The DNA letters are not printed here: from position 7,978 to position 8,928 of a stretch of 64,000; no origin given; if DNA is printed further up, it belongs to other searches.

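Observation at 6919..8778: Duplicated two-gene cassette (unknown 216-aa protein + DUF488), co-oriented in copy 1 with a cytoplasmic trypsin-like protease: candidate uncharacterised defence module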

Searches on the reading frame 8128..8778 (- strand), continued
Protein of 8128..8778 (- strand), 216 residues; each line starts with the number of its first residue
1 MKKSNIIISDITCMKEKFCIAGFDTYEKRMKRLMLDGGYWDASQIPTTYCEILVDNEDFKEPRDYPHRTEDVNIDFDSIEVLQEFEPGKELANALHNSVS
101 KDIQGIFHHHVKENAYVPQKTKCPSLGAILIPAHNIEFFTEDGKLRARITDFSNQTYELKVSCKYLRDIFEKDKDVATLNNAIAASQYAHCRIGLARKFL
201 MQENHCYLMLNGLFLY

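Call 44: find_encoding_contigs(protein=P0326, flank=8000, max_places=4)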
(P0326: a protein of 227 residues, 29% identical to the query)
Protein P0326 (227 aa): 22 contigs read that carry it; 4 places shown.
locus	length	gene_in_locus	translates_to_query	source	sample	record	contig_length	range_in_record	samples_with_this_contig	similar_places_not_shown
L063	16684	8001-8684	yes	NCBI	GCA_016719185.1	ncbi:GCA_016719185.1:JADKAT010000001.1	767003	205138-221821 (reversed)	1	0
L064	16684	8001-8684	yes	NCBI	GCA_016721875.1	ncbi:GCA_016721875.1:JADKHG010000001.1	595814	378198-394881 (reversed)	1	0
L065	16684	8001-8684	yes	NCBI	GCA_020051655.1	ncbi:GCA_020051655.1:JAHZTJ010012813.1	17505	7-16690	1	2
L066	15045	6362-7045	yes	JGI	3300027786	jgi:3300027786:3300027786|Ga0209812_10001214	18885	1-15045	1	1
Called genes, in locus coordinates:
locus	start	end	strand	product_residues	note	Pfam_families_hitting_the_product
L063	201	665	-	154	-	-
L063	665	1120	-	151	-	PF04314:LpqE-like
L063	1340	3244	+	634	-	PF00012:HSP70, PF14450:FtsA (faint), PF06723:MreB_Mbl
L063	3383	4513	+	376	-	PF00226:DnaJ, PF01556:DnaJ_C, PF00684:DnaJ_CXXCXGXG, PF27439:DnaJ_C_2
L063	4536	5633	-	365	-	-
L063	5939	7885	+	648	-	PF13667:ThiC-associated, PF01964:ThiC_Rad_SAM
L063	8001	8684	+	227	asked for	-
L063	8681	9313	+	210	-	PF04343:DUF488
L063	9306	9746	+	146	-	PF04343:DUF488, PF22751:DUF488-N3a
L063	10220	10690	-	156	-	PF02639:DUF188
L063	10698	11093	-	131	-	-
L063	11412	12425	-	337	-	-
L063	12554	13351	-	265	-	PF00990:GGDEF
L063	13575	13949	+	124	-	-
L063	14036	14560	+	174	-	-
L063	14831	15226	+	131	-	PF18029:Glyoxalase_6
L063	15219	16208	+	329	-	PF12146:Hydrolase_4, PF00561:Abhydrolase_1, PF12697:Abhydrolase_6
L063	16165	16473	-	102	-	PF03831:YjdM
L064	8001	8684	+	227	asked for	-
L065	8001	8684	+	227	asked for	-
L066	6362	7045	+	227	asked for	-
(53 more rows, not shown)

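Call 45: search_protein_families(library=padloc, proteins=[window:8128-8778:-, P0326, P0274, P0386, L063:8681-9313:+, L063:9306-9746:+, L061:8833-9483:+, P0285, P0209], max_evalue=1)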
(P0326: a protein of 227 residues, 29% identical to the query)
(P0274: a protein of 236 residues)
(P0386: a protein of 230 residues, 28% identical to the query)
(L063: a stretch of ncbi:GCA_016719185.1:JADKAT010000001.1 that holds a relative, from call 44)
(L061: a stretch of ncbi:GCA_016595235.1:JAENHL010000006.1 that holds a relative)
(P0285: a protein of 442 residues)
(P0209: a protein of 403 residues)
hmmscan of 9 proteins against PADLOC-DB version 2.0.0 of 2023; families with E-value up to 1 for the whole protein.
window:8128-8778:- (216 aa): 0 families

P0326 (227 aa): 0 families

P0274 (236 aa): 0 families

P0386 (230 aa): 0 families

L063:8681-9313:+ (210 aa): 4 families
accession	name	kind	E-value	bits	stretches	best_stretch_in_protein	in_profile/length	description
PDLC04657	PDC-M45B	-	1.5e-74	248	1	1-198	1-198/204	-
PDLC04505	PDC-M19A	-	7.9e-14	49.8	1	4-129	149-278/294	-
PDLC04658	PDC-M45C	-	4.7e-07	27.7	1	6-129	3-129/145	-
PDLC04504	PDC-M19A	-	6.4e-07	27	1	5-129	90-218/234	-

L063:9306-9746:+ (146 aa): 4 families
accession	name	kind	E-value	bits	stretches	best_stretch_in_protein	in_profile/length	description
PDLC04658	PDC-M45C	-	5.4e-69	228.6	1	3-141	2-140/145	-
PDLC04505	PDC-M19A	-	1.5e-15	55.4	1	4-146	151-294/294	-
PDLC04657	PDC-M45B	-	2.6e-09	35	1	3-132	5-132/204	-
PDLC04504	PDC-M19A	-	2.8e-08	31.4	1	5-145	92-233/234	-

L061:8833-9483:+ (216 aa): 4 families
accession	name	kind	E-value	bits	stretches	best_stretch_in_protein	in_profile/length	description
PDLC04657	PDC-M45B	-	9e-83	274.8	1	15-208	4-197/204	-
PDLC04505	PDC-M19A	-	3.7e-13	47.6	1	11-139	145-277/294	-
PDLC04504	PDC-M19A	-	4.3e-08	30.8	1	14-140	88-218/234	-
PDLC04658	PDC-M45C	-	2.5e-07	28.6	1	16-140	2-129/145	-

P0285 (442 aa): 4 families
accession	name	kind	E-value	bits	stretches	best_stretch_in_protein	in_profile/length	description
PDLC04657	PDC-M45B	-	9.8e-72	238.8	1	241-433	5-197/204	-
PDLC04505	PDC-M19A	-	1.7e-11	42.1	1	240-374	149-287/294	-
PDLC04658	PDC-M45C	-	0.0006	17.6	1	241-276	2-37/145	-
PDLC04504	PDC-M19A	-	0.016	12.6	1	241-301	90-149/234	-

P0209 (403 aa): 5 families
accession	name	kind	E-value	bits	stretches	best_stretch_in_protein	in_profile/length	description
PDLC02864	DpdF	-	1.3e-10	38.8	1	55-133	530-608/610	DpdF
PDLC02861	DpdF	-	6.4e-09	32.7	1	59-133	530-604/611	DpdF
PDLC02863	DpdF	-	5.6e-06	23.5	1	71-142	403-474/488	DpdF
PDLC02865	DpdF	-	1.3e-05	21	1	61-132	1426-1497/1499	DpdF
PDLC02871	DpdF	-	0.01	13.8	1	65-133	63-131/140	DpdF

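Call 46: predict_structure(alignment_id=A2)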
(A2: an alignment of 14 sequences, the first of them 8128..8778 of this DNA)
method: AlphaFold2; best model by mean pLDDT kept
length: 216 residues; sequences in the alignment: 14
mean_pLDDT: 84.1   pTM: 0.75
mean pLDDT of the five models: 84.1, 82.7, 78.5, 70.0, 66.6
residues with pLDDT >= 90: 80; 70-90: 112; 50-70: 17; < 50: 7
segments of 3 or more residues with pLDDT < 50: 199-203
pLDDT, mean of each block of 10 residues (from residue 1): 91 86 87 89 89 91 57 92 86 80 85 71 77 95 92 91 88 89 91 71 67 87
secondary structure, 60 per line:
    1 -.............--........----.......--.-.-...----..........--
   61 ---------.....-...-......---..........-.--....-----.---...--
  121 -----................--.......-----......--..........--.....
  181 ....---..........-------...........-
elements in order: E2-14 E17-24 E29-35 E49-58 E70-74 E80-85 H89-98 H103-106 E116-118 E126-132 E136-141 E144-150 E156-161 H164-173 H176-184 E188-197 E205-215

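Call 54: find_encoding_contigs(protein=P0007, flank=10000, max_places=6)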
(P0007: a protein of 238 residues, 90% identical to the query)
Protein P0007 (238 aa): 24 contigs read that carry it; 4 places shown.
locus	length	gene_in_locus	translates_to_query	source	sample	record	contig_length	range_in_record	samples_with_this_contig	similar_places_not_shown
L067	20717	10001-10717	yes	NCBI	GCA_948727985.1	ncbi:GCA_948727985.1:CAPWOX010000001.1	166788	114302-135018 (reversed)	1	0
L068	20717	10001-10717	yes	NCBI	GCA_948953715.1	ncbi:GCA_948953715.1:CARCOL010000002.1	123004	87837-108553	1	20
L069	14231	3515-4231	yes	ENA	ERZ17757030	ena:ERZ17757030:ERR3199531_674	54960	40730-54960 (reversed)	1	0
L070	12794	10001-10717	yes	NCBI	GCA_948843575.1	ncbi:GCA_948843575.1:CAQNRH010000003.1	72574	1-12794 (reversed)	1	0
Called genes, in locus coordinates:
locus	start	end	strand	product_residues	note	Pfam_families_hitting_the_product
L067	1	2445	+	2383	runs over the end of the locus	PF07699:Ephrin_rec_like (faint), PF09479:Flg_new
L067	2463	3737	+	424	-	PF01262:AlaDh_PNT_C (faint), PF00890:FAD_binding_2 (faint), PF01266:DAO (weak), PF03486:HI0933_like, PF07992:Pyr_redox_2 (weak), PF12831:FAD_oxidored (faint), PF13450:NAD_binding_8 (faint), PF22780:HI0933_like_1st, +1 more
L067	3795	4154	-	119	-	-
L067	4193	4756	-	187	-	PF03886:ABC_trans_aux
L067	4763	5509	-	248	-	PF02470:MlaD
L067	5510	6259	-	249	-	PF00005:ABC_tran, PF13555:AAA_29 (weak), PF13304:AAA_21 (weak)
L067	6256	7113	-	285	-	PF02405:MlaE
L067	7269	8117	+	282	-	PF00069:Pkinase, PF01636:APH (weak)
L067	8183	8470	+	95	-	-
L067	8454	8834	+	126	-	PF10908:Tlde1_dom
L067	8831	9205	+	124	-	-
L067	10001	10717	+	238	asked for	-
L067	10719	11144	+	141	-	PF04343:DUF488, PF22751:DUF488-N3a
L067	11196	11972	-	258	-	PF18928:DUF5677 (faint)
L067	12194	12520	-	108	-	-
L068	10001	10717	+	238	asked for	-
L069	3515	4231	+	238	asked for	-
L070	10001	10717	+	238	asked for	-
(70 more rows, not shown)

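Call 58: search_protein_families(library=pfam, proteins=[L001:11096-14881:-, L063:8681-9313:+, L061:8833-9483:+], max_evalue=0.01)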
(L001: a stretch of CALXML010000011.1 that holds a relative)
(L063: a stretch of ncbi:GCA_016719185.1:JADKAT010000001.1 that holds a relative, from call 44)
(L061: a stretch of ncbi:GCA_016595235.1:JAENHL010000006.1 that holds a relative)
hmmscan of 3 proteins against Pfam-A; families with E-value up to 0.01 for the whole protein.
L001:11096-14881:- (1261 aa): 1 family
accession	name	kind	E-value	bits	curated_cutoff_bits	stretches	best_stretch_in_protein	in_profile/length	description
PF25199.1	nSTAND_NTPase5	-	0.0033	17.7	34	0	208-290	30-118/145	Novel STAND NTPase 5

L063:8681-9313:+ (210 aa): 1 family
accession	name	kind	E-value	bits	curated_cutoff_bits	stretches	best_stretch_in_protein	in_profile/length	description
PF04343.18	DUF488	-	1.3e-23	84.3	22.2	1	16-130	2-119/121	Domain of unknown function DUF488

L061:8833-9483:+ (216 aa): 1 family
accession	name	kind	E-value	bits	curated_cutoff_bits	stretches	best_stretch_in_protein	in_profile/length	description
PF04343.18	DUF488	-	1.6e-23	84.1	22.2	1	27-140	2-118/121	Domain of unknown function DUF488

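Call 68: find_encoding_contigs(protein=P0411, flank=6000, max_places=2)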
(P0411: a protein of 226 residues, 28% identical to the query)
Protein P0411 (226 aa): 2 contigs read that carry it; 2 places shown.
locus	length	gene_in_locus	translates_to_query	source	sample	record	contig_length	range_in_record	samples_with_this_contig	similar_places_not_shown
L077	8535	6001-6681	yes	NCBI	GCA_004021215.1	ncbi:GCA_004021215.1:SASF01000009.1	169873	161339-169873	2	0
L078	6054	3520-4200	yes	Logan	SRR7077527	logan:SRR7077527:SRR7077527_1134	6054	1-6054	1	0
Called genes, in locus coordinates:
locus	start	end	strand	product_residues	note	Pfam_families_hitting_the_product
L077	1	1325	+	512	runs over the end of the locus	PF00005:ABC_tran, PF13304:AAA_21 (faint), PF00005:ABC_tran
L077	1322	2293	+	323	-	PF02653:BPD_transp_2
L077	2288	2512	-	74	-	-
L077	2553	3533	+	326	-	PF02653:BPD_transp_2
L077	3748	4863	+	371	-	PF22560:GMT-wHTH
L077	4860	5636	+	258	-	PF07505:DUF5131, PF17338:GP88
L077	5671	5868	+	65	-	-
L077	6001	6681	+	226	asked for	PF22557:DuOB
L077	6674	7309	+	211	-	PF04343:DUF488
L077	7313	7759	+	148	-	PF04343:DUF488, PF22751:DUF488-N3a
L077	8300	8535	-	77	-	?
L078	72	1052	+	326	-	PF02653:BPD_transp_2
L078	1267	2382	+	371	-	PF22560:GMT-wHTH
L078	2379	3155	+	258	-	PF07505:DUF5131, PF17338:GP88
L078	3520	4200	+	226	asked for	PF22557:DuOB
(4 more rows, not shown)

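Call 69: find_encoding_contigs(protein=P0415, flank=6000, max_places=2)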
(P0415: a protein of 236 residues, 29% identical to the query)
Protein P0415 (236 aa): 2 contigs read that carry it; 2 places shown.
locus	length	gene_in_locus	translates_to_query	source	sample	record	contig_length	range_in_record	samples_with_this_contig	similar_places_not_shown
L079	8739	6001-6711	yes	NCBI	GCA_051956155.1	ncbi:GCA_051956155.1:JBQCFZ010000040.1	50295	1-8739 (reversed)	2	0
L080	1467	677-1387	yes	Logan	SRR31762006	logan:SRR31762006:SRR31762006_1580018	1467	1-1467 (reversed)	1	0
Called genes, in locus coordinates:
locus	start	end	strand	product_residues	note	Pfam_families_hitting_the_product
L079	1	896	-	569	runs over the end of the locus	PF00239:Resolvase, PF07508:Recombinase, PF13408:Zn_ribbon_recom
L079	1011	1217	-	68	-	-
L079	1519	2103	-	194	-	-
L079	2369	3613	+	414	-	PF01381:HTH_3, PF13443:HTH_26 (faint), PF13560:HTH_31 (faint), PF06114:Peptidase_M78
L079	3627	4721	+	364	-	PF14350:Beta_protein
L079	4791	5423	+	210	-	PF04343:DUF488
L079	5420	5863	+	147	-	PF04343:DUF488, PF22751:DUF488-N3a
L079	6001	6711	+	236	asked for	PF22557:DuOB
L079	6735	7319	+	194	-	PF28043:KwaA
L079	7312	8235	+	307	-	PF16162:KwaB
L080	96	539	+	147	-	PF04343:DUF488, PF22751:DUF488-N3a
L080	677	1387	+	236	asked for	PF22557:DuOB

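Call 70: find_encoding_contigs(protein=P0376, flank=6000, max_places=2)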
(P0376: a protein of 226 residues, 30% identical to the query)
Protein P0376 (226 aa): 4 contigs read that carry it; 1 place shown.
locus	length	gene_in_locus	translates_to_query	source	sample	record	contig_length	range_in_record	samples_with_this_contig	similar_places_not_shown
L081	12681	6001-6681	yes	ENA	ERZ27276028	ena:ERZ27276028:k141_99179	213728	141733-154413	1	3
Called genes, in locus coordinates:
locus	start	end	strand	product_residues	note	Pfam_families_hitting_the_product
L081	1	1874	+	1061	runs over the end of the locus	PF00176:SNF2-rel_dom, PF00270:DEAD (faint), PF04851:ResIII (weak), PF00271:Helicase_C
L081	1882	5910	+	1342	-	PF02384:N6_Mtase (weak), PF01170:UPF0020 (weak), PF20473:MmeI_Mtase, PF07669:Eco57I, PF20473:MmeI_Mtase, PF20466:MmeI_TRD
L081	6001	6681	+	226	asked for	PF22557:DuOB (weak)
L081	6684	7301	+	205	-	PF04343:DUF488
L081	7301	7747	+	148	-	PF04343:DUF488, PF22751:DUF488-N3a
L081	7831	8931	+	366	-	PF01381:HTH_3, PF12844:HTH_19, PF13560:HTH_31, PF06114:Peptidase_M78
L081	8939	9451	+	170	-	-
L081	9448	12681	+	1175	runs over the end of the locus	-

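Call 71: find_encoding_contigs(protein=P0423, flank=6000, max_places=2)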
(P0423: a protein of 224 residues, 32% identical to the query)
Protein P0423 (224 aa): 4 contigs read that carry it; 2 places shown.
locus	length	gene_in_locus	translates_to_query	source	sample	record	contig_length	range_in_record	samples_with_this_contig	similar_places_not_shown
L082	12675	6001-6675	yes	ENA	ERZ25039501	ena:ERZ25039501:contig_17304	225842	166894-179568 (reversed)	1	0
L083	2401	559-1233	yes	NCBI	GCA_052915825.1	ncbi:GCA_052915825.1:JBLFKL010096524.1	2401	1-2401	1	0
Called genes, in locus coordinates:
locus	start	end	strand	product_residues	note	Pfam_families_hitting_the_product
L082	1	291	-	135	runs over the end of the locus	PF13340:DUF4096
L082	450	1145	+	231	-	PF08439:Peptidase_M3_N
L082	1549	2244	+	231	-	PF01432:Peptidase_M3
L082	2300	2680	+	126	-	-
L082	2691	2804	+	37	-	-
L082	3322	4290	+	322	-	PF03109:ABC1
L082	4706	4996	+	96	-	PF21716:dnstrm_HI1420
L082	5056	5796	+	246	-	PF00135:COesterase, PF20434:BD-FAE, PF07859:Abhydrolase_3, PF12697:Abhydrolase_6 (weak)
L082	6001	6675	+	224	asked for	-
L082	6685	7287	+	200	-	PF04343:DUF488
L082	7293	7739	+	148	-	PF04343:DUF488, PF22751:DUF488-N3a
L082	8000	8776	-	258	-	PF00106:adh_short, PF08659:KR, PF13561:adh_short_C2, PF23441:SDR (weak)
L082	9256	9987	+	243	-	PF03737:RraA-like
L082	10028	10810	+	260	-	PF00106:adh_short, PF08659:KR, PF13561:adh_short_C2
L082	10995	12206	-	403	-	PF07690:MFS_1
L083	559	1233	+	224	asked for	-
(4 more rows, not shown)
